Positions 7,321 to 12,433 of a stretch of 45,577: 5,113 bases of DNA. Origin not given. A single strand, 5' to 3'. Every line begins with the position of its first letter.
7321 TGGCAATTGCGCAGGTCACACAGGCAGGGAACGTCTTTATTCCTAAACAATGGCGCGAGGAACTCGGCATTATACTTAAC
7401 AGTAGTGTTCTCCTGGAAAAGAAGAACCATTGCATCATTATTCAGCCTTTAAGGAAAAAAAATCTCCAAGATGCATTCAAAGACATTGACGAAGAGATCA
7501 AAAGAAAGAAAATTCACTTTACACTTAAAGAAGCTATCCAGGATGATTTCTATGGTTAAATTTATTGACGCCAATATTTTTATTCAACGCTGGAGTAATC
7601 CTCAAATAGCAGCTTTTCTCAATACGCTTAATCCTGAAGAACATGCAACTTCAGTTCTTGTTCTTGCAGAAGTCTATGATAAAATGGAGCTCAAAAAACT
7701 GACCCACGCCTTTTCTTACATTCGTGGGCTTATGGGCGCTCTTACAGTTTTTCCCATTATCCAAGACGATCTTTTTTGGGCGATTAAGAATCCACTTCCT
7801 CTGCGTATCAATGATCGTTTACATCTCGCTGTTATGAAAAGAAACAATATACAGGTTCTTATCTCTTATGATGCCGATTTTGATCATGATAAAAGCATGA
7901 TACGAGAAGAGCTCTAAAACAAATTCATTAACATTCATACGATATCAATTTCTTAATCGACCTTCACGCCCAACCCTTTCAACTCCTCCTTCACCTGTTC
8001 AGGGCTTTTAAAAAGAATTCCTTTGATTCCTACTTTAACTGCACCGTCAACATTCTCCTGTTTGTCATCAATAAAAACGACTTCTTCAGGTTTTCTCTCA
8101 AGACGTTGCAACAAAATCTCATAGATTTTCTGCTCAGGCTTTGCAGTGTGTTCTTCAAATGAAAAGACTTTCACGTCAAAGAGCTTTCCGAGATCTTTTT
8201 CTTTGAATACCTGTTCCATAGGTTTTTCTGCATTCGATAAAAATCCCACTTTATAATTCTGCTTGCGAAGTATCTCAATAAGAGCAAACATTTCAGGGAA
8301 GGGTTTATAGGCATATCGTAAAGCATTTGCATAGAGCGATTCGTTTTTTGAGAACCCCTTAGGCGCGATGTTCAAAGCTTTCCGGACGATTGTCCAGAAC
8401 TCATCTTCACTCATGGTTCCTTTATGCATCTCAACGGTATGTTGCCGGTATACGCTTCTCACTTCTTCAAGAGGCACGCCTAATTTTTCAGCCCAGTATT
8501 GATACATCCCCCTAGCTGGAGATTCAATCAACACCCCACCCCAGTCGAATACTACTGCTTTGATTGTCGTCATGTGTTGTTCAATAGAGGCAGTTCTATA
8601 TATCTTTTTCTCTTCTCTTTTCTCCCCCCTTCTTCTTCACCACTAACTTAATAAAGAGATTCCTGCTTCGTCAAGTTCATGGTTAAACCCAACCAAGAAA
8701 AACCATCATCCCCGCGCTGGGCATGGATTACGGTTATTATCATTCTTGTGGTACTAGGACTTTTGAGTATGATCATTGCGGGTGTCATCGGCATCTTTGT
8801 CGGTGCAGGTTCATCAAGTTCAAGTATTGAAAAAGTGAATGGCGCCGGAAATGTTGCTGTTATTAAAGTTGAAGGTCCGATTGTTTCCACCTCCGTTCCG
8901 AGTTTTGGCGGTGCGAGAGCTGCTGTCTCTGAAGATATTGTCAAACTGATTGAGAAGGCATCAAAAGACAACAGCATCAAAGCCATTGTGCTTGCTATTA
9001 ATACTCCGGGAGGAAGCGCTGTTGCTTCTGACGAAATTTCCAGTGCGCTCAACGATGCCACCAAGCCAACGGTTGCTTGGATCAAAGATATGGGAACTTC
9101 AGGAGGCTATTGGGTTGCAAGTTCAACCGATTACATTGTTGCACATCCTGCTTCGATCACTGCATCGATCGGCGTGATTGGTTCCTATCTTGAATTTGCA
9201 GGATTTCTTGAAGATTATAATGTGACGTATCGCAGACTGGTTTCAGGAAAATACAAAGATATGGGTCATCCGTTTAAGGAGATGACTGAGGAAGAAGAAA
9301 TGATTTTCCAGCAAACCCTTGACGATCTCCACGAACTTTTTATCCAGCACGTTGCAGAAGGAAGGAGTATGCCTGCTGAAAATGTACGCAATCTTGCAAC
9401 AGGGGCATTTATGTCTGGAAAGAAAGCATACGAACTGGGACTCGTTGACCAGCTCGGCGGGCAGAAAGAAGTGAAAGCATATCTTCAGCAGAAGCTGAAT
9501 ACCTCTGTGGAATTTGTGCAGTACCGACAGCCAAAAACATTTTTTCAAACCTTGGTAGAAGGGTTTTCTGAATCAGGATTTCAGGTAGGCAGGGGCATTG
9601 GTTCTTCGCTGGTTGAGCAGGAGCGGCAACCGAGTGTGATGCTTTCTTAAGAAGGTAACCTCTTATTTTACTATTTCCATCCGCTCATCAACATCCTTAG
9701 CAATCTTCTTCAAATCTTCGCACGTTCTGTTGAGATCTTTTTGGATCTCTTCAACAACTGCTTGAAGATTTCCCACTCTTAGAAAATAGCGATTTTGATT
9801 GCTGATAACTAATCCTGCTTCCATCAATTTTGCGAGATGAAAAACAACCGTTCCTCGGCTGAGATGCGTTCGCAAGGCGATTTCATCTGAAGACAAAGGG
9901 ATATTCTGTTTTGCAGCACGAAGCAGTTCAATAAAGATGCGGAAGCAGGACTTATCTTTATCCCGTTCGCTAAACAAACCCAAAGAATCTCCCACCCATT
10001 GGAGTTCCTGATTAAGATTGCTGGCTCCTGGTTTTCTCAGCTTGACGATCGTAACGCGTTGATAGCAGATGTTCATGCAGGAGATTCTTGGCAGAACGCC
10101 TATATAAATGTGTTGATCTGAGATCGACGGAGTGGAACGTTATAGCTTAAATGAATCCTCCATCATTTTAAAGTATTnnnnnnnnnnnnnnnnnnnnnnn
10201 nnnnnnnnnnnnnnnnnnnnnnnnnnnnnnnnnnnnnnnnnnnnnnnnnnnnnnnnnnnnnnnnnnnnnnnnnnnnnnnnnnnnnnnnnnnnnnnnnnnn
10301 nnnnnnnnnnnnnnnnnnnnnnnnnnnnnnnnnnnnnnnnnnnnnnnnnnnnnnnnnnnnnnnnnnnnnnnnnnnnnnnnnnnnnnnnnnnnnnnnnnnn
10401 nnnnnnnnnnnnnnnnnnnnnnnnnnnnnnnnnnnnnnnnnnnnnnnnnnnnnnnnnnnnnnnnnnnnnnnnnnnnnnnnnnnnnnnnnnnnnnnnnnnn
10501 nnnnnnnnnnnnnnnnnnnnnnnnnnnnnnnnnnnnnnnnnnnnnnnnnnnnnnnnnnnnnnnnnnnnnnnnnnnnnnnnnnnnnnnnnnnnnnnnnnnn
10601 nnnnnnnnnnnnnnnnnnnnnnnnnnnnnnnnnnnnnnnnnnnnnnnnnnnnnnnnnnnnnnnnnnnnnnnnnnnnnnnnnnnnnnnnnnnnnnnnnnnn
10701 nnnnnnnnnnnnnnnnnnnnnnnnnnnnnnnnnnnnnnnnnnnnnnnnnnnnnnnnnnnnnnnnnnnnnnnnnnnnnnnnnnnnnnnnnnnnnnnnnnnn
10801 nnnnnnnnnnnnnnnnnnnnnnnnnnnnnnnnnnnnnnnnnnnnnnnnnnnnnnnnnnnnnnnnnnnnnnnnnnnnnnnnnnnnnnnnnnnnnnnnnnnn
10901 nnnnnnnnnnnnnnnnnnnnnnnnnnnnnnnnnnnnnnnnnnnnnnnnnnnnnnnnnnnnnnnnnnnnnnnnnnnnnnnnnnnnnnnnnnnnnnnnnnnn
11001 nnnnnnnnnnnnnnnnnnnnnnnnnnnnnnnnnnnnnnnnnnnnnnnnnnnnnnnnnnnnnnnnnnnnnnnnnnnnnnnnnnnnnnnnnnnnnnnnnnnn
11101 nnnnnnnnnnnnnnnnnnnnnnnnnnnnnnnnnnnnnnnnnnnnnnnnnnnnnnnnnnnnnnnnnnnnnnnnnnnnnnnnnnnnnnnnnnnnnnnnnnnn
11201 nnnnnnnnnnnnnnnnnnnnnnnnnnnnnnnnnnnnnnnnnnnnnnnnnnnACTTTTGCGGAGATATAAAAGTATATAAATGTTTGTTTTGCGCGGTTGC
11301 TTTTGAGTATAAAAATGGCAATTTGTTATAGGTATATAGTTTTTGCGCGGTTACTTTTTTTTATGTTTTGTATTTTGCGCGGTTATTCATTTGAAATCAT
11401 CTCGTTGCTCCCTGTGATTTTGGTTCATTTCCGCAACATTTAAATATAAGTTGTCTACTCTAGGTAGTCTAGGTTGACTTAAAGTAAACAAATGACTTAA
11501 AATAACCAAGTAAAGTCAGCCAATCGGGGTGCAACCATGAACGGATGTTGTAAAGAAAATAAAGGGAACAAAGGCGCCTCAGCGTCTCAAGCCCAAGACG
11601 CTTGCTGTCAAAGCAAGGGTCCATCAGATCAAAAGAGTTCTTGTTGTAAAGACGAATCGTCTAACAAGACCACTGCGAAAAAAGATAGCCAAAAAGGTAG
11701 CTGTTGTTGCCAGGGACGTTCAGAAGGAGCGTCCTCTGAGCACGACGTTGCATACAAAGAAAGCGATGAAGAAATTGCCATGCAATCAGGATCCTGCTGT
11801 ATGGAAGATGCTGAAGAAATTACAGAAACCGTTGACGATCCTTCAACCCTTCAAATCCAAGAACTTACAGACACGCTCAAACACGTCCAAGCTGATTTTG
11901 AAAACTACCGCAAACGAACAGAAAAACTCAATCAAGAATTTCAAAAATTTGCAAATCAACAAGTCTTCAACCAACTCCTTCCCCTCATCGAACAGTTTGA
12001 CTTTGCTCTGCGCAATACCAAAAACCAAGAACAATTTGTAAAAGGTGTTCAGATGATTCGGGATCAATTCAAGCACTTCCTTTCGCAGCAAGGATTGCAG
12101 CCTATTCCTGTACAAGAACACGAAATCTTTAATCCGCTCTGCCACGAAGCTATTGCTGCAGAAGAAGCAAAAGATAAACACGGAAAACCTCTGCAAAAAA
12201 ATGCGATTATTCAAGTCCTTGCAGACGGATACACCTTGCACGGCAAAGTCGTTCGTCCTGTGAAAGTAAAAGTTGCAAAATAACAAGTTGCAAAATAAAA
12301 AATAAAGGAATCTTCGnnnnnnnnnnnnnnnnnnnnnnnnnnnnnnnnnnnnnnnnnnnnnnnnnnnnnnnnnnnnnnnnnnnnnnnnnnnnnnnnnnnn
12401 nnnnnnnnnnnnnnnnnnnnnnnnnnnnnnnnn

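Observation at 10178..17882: Hsp70 operon expanded with nucleotide-signalling genes and flanked by an alarmone synthetase: a candidate integrated stress module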

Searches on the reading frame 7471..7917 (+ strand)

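Call 64: search_protein_families(library=pfam, proteins=[window:7471-7917:+], max_evalue=0.001)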
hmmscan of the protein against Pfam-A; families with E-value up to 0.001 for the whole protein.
window:7471-7917:+ (148 aa): 1 family
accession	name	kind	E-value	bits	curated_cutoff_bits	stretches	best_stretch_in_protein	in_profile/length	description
PF01850.27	PIN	-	3.7e-10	40.9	23.6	1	31-139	2-116/120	PIN domain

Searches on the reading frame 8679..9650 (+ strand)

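Call 3: search_protein_families(library=pfam, proteins=[window:8679-9650:+], max_evalue=0.01)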
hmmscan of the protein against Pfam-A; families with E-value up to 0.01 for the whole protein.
window:8679-9650:+ (323 aa): 5 families
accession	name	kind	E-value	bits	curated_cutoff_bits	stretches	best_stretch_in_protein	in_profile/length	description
PF01343.23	Peptidase_S49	-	1.3e-40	139.4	24.9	1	124-273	2-151/154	Peptidase family S49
PF25145.1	NfeD1b_N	-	2e-10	41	40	1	89-167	21-98/189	NfeD1b, N-terminal domain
PF01972.22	SDH_protease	-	2.3e-07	30.6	31.3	1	55-160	49-151/286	ClpP-like SDH-type serine proteinase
PF00574.28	CLP_protease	-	7.7e-06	26.3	20.2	1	82-135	28-81/182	Clp protease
PF00378.25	ECH_1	-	0.00041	20.2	27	0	119-170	79-131/251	Enoyl-CoA hydratase/isomerase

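Call 4: search_protein_families(library=ncbifam, proteins=[window:8679-9650:+], max_evalue=0.01)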
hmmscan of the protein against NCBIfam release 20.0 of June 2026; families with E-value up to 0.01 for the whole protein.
window:8679-9650:+ (323 aa): 12 families
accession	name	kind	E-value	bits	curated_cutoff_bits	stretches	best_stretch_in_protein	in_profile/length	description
TIGR00706.1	SppA_dom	equivalog_domain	2.4e-55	187.4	155.45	1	58-270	1-204/208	signal peptide peptidase SppA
TIGR00705.1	SppA_67K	equivalog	2.8e-48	164.7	311.45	1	49-299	303-553/590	signal peptide peptidase SppA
NF008195.0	PRK10949.1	equivalog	3.7e-30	104.7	746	1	52-296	321-564/618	signal peptide peptidase SppA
NF008745.0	PRK11778.1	equivalog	1.8e-25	89.8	259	1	82-298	115-327/345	protease SohB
NF047768.1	Clp_like_SDH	equivalog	6.4e-07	29.1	250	1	84-160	65-138/260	SDH family Clp fold serine proteinase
NF045542.1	Clp_rel_HeadMat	equivalog_domain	1e-05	25.5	120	1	84-159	20-93/165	head maturation protease, ClpP-related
NF045540.1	scaf_prot_MCP1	exception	0.00043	19.1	475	0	212-280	112-181/652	ClpP-like prohead protease/major capsid protein fusion protein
NF006128.0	PRK08272.1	subfamily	0.0013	18.1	257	0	122-155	126-159/308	crotonase/enoyl-CoA hydratase family protein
NF004781.0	PRK06127.1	subfamily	0.0017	18.1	291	0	118-156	96-134/269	enoyl-CoA hydratase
TIGR00493.1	clpP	equivalog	0.0029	17.4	308.6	0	93-135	50-91/192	ATP-dependent Clp endopeptidase proteolytic subunit ClpP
NF006140.0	PRK08290.1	subfamily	0.003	16.8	280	0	122-156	116-150/292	enoyl-CoA hydratase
NF001368.0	PRK00277.1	subfamily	0.0074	16.2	249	0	95-120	57-82/203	ATP-dependent Clp protease proteolytic subunit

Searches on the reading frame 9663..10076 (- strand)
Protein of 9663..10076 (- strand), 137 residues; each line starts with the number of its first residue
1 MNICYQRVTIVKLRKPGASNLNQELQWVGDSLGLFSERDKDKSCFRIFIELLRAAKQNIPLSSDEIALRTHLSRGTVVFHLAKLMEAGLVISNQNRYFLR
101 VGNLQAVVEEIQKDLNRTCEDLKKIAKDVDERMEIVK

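Call 3: search_protein_families(library=pfam, proteins=[window:9663-10076:-], max_evalue=0.01)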
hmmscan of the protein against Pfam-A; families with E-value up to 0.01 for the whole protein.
window:9663-10076:- (137 aa): 10 families
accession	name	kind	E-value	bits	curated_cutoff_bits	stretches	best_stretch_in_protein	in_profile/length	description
PF01022.26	HTH_5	-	2.5e-06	27.7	22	1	60-91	15-46/47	Bacterial regulatory protein, arsR family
PF13412.12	HTH_24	-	3.3e-05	23.8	21.9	1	51-90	8-47/48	Winged helix-turn-helix DNA-binding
PF08279.18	HTH_11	-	0.0001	22.5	25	1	49-95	6-51/55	HTH domain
PF12840.13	HTH_20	-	0.0002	21.7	27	1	43-90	5-48/51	Helix-turn-helix domain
PF14493.12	HTH_40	-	0.00022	21.9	27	1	61-133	13-80/89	Helix-turn-helix domain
PF12802.13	MarR_2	-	0.00035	21.1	27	1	45-91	8-51/61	MarR family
PF01047.28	MarR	-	0.00095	19.5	24.6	1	50-94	7-51/59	MarR family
PF09339.16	HTH_IclR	-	0.0014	18.8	22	1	57-90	15-48/52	IclR helix-turn-helix domain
PF13545.12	HTH_Crp_2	-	0.0035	17.7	27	1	57-103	19-63/70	Crp-like helix-turn-helix domain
PF02082.26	Rrf2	-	0.0038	17.8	30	1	45-93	9-56/132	Iron-dependent Transcriptional regulator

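Call 4: search_protein_families(library=ncbifam, proteins=[window:9663-10076:-], max_evalue=0.01)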
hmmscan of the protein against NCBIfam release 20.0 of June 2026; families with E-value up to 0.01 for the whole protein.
window:9663-10076:- (137 aa): 5 families
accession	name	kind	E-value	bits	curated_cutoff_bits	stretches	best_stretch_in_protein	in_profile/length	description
NF053606.1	Sta1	subfamily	0.00014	21.9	80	1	56-117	31-99/100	Sta1 family transcriptional regulator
NF040939.2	trans_reg_lrs14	equivalog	0.00015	21.8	90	1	54-116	30-100/103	Lrs14 family HTH-type transcriptional regulator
NF041413.1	ArsR_Rv2640c_fam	equivalog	0.00042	20.7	155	1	49-95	49-93/118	Rv2640c family ArsR-like transcriptional regulator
NF033788.1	HTH_metalloreg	subfamily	0.00085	19.1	55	1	58-94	23-59/77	metalloregulator ArsR/SmtB family transcription factor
NF033789.1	repress_SdpR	subfamily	0.0026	17.6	100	1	58-101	19-62/79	autorepressor SdpR family transcription factor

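Call 37: search_solved_structures(query=window:9663-10076:-, max_evalue=10, show_alignments=1)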
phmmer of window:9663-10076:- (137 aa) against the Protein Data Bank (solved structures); distinct sequences matched with E-value up to 10: 25.
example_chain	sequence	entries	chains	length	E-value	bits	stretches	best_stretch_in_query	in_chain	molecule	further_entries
2d1h_A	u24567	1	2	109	0.0045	20.4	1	34-102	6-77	109aa long hypothetical transcriptional regulator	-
4g97_A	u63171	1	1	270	0.054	16.9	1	30-87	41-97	Response regulator receiver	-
8a3k_UNK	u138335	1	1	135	0.22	14.9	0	106-130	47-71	sc-apCC-4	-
6bnp_I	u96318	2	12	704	0.22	14.9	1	40-135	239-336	Unconventional myosin-VI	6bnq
2v26_A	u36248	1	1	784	0.28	14.6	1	40-135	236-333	MYOSIN VI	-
5o2l_A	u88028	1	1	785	0.28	14.6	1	40-135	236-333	Unconventional myosin-VI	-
4pjl_A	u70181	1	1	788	0.28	14.6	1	40-135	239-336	Unconventional myosin-VI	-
4pfo_A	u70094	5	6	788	0.28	14.6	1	40-135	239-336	Unconventional myosin-VI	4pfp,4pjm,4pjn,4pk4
4dbr_A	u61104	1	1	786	0.28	14.6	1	40-135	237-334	Myosin-VI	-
4e7z_A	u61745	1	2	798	0.29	14.5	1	40-135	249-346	Myosin-VI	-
4e7s_A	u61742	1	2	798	0.29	14.5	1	40-135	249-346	Myosin-VI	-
2bkh_A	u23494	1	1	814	0.3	14.5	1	40-135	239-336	UNCONVENTIONAL MYOSIN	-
6bnv_I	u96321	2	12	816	0.31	14.4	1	40-135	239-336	Unconventional myosin-VI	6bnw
4dbp_A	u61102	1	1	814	0.31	14.4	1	40-135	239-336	Myosin-VI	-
1ku9_A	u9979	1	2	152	0.32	14.4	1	58-132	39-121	hypothetical protein MJ223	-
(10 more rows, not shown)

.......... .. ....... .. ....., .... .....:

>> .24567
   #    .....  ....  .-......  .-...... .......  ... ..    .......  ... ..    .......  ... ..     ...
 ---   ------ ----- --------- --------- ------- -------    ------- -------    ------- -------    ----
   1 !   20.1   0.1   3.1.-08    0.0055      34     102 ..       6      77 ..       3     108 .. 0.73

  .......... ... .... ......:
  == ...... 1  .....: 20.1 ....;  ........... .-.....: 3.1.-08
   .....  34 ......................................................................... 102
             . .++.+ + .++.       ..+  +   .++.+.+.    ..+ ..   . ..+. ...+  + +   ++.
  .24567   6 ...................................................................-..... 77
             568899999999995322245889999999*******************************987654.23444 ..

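Call 43: search_protein_families(library=padloc, proteins=[window:9663-10076:-], max_evalue=0.01)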
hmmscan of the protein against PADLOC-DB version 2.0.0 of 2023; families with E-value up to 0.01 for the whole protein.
window:9663-10076:- (137 aa): 5 families
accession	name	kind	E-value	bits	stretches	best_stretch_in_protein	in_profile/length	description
PDLC01720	Csa3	-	9.1e-05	21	1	56-117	35-104/118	Csa3_1_CAS-I-II-III-IV-V-VI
PDLC01438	Csa3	-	9.4e-05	20.6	1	41-131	147-229/305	"CAS-I,CAS-II,CAS-III,CAS-IV,CAS-V,CAS-VI; associated_signaling"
PDLC01044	Csa3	-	0.0035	15.2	1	50-97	140-184/194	Type I-A associated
PDLC01863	CARF3--CARF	-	0.0036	15.1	1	60-97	132-171/182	-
PDLC01852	CARF3--CARF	-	0.0086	14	0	50-94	147-191/208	-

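Call 78: search_solved_structures(query=A2, max_evalue=1, show_alignments=0)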
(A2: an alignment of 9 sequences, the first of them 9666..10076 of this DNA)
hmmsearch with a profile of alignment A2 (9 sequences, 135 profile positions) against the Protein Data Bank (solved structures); distinct sequences matched with E-value up to 1: 33.
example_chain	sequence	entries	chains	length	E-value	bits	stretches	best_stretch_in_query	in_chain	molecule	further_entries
2d1h_A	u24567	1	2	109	1.1e-07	35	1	36-123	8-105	109aa long hypothetical transcriptional regulator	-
3jth_A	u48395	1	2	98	0.0063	19.6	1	55-111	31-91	Transcription activator HlyU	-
5znx_A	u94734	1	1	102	0.0069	19.5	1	55-111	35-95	Transcriptional activator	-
8qaf_A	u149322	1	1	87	0.009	19.1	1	86-130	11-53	sc-apCC-8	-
1r7j_A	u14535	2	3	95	0.042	16.9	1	40-127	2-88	Conserved hypothetical protein Sso10a | Sso10a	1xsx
1ku9_A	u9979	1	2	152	0.069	16.2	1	58-130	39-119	hypothetical protein MJ223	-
2oqg_A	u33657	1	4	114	0.073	16.1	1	61-128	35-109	Possible transcriptional regulator, ArsR family protein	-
9bh5_AB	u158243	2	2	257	0.082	16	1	30-128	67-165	Small ribosomal subunit protein eS1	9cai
3bpv_A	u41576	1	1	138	0.086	15.9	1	52-102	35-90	Transcriptional regulator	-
3bpx_A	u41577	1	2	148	0.1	15.7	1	52-102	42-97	Transcriptional regulator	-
6o5c_A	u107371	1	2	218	0.11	15.5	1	58-111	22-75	Putative metal-dependent transcriptional regulator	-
3g6b_A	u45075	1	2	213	0.15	15.2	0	99-133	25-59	Methyl-accepting chemotaxis protein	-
8a3k_UNK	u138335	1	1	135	0.15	15.1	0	103-130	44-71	sc-apCC-4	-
6j0e_A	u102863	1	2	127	0.17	15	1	60-90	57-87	Arsenic responsive repressor ArsR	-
6j05_A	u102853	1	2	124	0.22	14.6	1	46-108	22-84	Transcriptional regulator ArsR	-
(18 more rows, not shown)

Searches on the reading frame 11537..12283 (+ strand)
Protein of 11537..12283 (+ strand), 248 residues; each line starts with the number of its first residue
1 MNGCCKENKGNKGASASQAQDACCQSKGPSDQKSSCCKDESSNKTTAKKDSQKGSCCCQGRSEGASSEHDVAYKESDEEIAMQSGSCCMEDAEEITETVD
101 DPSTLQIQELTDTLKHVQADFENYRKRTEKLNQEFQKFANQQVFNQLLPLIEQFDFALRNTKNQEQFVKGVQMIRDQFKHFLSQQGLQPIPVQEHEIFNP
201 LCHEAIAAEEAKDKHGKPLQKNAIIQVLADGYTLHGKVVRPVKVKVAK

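Call 3: search_protein_families(library=pfam, proteins=[window:11537-12283:+], max_evalue=0.01)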
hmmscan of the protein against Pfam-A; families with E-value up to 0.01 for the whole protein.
window:11537-12283:+ (248 aa): 2 families
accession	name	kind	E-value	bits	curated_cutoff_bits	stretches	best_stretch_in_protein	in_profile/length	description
PF01025.24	GrpE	-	3.1e-36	125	25.8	1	103-248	23-165/165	GrpE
PF10473.14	CENP-F_leu_zip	-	0.0032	18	34.5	1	75-138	30-92/140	Leucine-rich repeats of kinetochore protein Cenp-F/LEK1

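Call 4: search_protein_families(library=ncbifam, proteins=[window:11537-12283:+], max_evalue=0.01)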
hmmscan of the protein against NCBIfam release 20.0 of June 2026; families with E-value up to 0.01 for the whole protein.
window:11537-12283:+ (248 aa): 27 families (the best 25 are shown)
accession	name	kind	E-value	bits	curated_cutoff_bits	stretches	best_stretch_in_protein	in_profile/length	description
NF010743.0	PRK14145.1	equivalog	7e-31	107.7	186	1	54-248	24-200/200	nucleotide exchange factor GrpE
NF010738.0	PRK14140.1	equivalog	3.8e-28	98.5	137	1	68-248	18-191/191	nucleotide exchange factor GrpE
NF010750.0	PRK14153.1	equivalog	3.5e-24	85.4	194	1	76-248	22-187/194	nucleotide exchange factor GrpE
NF010757.0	PRK14160.1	equivalog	1e-22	80.5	184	1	35-248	16-211/211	nucleotide exchange factor GrpE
NF010748.0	PRK14150.1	equivalog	4.4e-21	75.3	152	1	75-248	26-196/198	nucleotide exchange factor GrpE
NF010741.0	PRK14143.1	equivalog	3.7e-20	72.5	184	1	25-247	7-225/258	nucleotide exchange factor GrpE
NF010737.0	PRK14139.1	equivalog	9.5e-19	68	164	1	75-248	18-186/188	nucleotide exchange factor GrpE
NF010755.0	PRK14158.1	equivalog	1e-18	67.6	200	1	70-248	17-194/198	nucleotide exchange factor GrpE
NF010747.0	PRK14149.1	equivalog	1.6e-18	66.9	176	1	81-248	27-189/191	nucleotide exchange factor GrpE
NF010761.0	PRK14164.1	equivalog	1.2e-17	64.6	167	1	39-246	32-214/220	nucleotide exchange factor GrpE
NF010749.0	PRK14151.1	equivalog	3.2e-16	59.5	231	1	105-248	34-175/188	nucleotide exchange factor GrpE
NF010753.0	PRK14156.1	equivalog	7.2e-16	58.6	172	1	69-247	6-179/180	nucleotide exchange factor GrpE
NF010759.0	PRK14162.1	equivalog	1.3e-15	57.6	176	1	70-247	19-193/194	nucleotide exchange factor GrpE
NF010740.0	PRK14142.1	equivalog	7.6e-15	55.1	233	1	105-246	53-186/235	nucleotide exchange factor GrpE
NF010756.0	PRK14159.1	equivalog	1.5e-14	54.3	171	1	75-248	7-176/176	nucleotide exchange factor GrpE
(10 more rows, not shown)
